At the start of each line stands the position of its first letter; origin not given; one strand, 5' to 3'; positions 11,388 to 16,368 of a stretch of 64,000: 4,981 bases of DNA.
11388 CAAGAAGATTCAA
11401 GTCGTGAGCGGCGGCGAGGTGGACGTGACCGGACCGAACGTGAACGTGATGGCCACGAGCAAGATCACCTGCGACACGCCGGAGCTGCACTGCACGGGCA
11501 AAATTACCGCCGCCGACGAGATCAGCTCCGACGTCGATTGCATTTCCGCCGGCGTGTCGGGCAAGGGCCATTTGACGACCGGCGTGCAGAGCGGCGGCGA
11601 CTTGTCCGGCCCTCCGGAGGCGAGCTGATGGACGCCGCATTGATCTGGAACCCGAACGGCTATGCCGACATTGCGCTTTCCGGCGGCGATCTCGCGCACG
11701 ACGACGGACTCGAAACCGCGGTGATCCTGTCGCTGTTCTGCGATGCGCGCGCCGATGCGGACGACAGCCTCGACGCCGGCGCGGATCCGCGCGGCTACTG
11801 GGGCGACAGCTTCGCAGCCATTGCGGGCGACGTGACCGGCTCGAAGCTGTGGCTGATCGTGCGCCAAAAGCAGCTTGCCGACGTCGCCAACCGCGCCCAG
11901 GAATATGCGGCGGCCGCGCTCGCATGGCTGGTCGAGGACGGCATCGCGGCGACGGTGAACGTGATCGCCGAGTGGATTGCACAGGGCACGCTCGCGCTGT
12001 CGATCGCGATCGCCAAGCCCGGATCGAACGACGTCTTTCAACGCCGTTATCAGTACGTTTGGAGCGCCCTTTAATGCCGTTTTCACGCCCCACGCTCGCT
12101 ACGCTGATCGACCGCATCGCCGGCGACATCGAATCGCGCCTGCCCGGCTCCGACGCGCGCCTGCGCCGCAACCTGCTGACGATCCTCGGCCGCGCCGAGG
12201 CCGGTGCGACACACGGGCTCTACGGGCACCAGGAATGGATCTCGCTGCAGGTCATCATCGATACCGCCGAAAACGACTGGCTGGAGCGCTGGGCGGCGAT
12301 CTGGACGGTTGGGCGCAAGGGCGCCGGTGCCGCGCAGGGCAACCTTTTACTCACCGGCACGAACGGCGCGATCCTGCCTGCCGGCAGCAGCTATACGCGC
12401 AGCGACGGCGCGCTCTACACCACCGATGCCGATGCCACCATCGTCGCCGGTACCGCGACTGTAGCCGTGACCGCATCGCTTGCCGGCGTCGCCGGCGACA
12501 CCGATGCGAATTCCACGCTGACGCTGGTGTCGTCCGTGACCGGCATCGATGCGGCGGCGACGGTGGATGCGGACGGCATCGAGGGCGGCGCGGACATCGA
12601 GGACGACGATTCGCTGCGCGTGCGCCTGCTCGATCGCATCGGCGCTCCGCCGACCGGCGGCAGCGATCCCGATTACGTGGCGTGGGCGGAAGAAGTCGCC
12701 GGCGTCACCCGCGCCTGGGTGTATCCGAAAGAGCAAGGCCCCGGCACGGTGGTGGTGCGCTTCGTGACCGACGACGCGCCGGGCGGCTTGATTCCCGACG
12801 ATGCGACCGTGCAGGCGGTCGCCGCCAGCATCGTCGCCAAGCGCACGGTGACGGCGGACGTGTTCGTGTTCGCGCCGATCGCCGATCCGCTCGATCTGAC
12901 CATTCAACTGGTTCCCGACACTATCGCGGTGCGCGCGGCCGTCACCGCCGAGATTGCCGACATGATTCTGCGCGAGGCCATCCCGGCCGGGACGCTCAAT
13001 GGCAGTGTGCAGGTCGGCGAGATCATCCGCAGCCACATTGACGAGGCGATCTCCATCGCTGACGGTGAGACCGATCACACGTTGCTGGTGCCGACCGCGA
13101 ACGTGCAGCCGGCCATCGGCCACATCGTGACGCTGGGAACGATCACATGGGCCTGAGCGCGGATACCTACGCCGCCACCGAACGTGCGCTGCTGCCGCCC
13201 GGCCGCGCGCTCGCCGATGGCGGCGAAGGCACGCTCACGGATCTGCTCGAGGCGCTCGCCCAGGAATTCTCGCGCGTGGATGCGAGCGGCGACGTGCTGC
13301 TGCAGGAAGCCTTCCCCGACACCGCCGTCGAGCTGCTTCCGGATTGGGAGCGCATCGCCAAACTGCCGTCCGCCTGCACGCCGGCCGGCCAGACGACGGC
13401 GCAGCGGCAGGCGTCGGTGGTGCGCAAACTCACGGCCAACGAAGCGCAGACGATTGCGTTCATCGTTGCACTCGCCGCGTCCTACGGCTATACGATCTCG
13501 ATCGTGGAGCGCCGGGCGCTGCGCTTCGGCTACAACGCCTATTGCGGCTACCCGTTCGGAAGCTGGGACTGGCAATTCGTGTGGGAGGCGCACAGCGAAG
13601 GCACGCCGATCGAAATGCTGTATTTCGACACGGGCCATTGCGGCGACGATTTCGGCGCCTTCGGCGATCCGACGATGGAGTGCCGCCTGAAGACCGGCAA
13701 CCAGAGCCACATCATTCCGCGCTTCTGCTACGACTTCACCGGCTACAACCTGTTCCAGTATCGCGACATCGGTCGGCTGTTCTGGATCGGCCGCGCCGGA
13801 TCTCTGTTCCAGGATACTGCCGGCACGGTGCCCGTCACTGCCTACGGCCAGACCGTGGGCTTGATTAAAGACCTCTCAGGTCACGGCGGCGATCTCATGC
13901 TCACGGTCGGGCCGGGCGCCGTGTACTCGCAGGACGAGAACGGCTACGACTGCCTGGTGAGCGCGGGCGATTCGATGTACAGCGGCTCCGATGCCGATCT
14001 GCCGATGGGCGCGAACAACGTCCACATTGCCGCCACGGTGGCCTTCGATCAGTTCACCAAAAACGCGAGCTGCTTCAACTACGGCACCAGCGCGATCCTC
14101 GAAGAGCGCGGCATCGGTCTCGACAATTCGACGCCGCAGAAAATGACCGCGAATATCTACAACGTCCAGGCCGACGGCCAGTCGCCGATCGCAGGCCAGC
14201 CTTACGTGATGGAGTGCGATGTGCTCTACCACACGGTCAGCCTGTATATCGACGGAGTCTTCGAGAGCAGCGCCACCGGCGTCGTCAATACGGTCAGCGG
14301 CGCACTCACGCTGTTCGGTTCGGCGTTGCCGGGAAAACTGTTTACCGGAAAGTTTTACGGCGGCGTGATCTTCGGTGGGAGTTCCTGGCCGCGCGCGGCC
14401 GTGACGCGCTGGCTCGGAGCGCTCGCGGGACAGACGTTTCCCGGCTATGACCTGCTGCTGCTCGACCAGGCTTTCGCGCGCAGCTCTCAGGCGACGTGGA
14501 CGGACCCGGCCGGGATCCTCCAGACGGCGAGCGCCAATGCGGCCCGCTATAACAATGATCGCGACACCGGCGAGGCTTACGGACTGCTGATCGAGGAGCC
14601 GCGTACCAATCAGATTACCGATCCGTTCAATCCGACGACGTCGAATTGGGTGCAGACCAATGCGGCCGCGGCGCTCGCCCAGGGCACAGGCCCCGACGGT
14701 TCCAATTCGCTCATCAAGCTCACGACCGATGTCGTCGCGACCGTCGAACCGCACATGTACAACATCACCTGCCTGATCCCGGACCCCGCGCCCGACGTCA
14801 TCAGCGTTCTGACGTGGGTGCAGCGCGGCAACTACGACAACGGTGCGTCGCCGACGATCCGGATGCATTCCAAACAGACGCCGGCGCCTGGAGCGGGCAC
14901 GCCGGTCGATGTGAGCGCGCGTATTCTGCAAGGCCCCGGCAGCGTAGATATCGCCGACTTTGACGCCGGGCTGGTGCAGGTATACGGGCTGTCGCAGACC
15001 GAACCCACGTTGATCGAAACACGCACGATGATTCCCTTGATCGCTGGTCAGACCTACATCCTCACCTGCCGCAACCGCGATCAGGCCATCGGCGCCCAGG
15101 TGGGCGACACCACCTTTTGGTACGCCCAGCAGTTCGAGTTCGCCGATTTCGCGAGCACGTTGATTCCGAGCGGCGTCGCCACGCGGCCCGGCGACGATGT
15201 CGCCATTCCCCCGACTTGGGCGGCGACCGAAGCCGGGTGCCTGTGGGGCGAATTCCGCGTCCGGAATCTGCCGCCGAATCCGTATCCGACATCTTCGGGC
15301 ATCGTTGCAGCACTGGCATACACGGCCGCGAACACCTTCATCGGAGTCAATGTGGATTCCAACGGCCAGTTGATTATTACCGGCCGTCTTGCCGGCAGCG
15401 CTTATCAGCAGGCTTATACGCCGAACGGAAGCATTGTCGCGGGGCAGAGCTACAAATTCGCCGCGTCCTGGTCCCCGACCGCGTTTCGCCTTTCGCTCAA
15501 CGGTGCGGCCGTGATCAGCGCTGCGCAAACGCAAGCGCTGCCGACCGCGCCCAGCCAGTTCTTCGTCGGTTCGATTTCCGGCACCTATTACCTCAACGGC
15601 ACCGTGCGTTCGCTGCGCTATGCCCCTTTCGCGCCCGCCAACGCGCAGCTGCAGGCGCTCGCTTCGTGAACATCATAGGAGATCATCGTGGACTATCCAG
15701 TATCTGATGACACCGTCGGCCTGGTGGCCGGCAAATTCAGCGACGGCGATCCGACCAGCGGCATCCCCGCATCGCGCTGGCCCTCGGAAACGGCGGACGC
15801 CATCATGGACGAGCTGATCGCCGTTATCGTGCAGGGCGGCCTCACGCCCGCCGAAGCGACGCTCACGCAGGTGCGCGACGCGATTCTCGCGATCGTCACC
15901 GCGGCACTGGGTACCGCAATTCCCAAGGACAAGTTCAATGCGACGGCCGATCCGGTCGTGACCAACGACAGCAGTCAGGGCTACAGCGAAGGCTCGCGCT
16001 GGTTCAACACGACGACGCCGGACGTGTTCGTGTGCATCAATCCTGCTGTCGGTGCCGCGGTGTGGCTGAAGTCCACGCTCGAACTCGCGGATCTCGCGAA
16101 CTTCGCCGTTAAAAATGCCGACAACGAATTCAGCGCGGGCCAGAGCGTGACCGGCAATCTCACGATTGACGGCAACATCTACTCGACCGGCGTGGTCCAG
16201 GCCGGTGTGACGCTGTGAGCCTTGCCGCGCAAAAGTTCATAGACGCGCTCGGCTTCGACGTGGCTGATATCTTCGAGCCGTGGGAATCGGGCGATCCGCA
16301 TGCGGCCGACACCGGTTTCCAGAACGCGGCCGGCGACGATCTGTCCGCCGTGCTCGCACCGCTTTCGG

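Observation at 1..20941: Head-less Mu-like transposable element: transposase plus a complete contractile-tail module, with no capsid or lysis genes (candidate Mu-derived tailocin-like element)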

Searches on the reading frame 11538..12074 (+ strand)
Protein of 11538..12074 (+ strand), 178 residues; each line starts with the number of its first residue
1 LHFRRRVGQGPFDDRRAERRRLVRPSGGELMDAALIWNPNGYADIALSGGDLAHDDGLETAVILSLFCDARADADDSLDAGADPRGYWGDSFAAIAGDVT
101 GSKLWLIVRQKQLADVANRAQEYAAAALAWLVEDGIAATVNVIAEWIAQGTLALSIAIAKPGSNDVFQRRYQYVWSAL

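Call 5: search_protein_families(library=pfam, proteins=[window:11538-12074:+], max_evalue=0.01)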
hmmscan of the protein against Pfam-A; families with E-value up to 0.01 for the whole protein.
window:11538-12074:+ (178 aa): 1 family
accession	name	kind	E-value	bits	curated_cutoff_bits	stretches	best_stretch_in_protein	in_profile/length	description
PF07409.17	GP46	-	6.9e-33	113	28.6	1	58-163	1-99/101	Phage protein GP46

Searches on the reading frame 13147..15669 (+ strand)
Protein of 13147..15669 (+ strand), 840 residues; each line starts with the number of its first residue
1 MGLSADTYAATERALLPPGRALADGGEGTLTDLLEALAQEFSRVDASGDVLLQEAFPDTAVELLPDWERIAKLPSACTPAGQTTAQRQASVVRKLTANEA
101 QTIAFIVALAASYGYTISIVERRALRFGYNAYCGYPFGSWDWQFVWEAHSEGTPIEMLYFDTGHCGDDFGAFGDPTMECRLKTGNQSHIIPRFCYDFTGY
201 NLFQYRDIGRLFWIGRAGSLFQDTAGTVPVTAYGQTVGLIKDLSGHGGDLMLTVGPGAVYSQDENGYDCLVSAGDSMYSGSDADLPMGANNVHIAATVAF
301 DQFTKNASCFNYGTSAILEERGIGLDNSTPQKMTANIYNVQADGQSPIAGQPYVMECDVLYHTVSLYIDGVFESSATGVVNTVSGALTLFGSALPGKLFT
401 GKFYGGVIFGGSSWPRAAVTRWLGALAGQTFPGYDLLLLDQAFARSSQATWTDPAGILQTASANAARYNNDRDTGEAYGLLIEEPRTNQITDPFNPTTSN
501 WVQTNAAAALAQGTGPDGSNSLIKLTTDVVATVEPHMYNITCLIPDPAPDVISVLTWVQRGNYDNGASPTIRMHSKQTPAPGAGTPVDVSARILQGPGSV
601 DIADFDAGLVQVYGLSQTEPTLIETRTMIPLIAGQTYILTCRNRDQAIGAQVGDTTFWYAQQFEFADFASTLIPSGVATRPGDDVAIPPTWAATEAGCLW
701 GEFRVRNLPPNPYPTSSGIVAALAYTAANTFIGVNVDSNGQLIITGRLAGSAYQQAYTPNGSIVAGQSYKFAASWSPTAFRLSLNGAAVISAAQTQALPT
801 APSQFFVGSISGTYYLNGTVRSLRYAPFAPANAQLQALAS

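Call 5: search_protein_families(library=pfam, proteins=[window:13147-15669:+], max_evalue=0.01)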
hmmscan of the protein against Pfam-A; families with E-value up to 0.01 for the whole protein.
window:13147-15669:+ (840 aa): 2 families
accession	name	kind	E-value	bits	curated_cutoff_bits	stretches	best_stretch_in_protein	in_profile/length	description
PF10076.14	Phage_Mu_Gp48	-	4e-21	75.9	37.4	1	14-188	5-142/150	Bacteriophage Mu-like, Gp48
PF13385.13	Laminin_G_3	-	1.1e-05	26.1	27.6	1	714-824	31-139/151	Concanavalin A-like lectin/glucanases superfamily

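Call 40: search_protein_families(library=phrogs, proteins=[window:13147-15669:+], max_evalue=0.01)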
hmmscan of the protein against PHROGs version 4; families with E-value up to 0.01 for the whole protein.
window:13147-15669:+ (840 aa): 7 families
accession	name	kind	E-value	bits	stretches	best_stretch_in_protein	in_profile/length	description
phrog_203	-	tail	4.5e-47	161.1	1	1-196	5-200/224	baseplate wedge subunit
phrog_5939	-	tail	1.6e-18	67.6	2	442-530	372-459/801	tail protein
phrog_11744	-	unknown function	1.5e-10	42.3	1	86-196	3-112/115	-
phrog_11264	-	unknown function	3.5e-09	37.8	1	5-78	6-79/86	-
phrog_1419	-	tail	2.3e-05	23.8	1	443-508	403-459/793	tail protein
phrog_521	-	tail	0.00025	20.8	1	32-119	46-132/534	tail protein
phrog_4920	-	unknown function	0.0006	20.2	1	11-98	35-122/253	-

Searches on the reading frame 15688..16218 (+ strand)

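Call 5: search_protein_families(library=pfam, proteins=[window:15688-16218:+], max_evalue=0.01)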
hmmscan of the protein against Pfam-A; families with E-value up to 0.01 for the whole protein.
window:15688-16218:+ (176 aa): 0 families

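Call 6: search_protein_families(library=phrogs, proteins=[window:15688-16218:+], max_evalue=0.01)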
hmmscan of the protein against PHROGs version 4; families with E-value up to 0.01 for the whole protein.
window:15688-16218:+ (176 aa): 11 families
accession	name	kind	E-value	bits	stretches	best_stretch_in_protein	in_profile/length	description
phrog_16867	-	unknown function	2e-13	50.7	1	1-71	1-71/631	-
phrog_17588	-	unknown function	5.9e-12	46.4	1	1-79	1-79/332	-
phrog_17105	-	unknown function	1.3e-11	44.9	1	1-78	1-78/528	-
phrog_1858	-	tail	7e-08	31.9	1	6-102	10-90/1018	tail fiber protein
phrog_33012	-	unknown function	5.5e-07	28.4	1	80-139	30-89/1364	-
phrog_6859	-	tail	5.7e-06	26.9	1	8-75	12-79/346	tail fiber protein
phrog_2617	-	tail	1.6e-05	24.8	1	8-73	12-77/659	short tail fiber protein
phrog_4209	-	tail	0.00042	20.4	1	2-81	29-113/406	tail fiber protein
phrog_1833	-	tail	0.0027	18.3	1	17-74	27-82/322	tail fiber protein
phrog_2097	-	tail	0.0063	16.3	1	14-104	202-292/644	tail fiber protein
phrog_6683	-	tail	0.0066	16.8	0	8-79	12-83/367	tail fiber protein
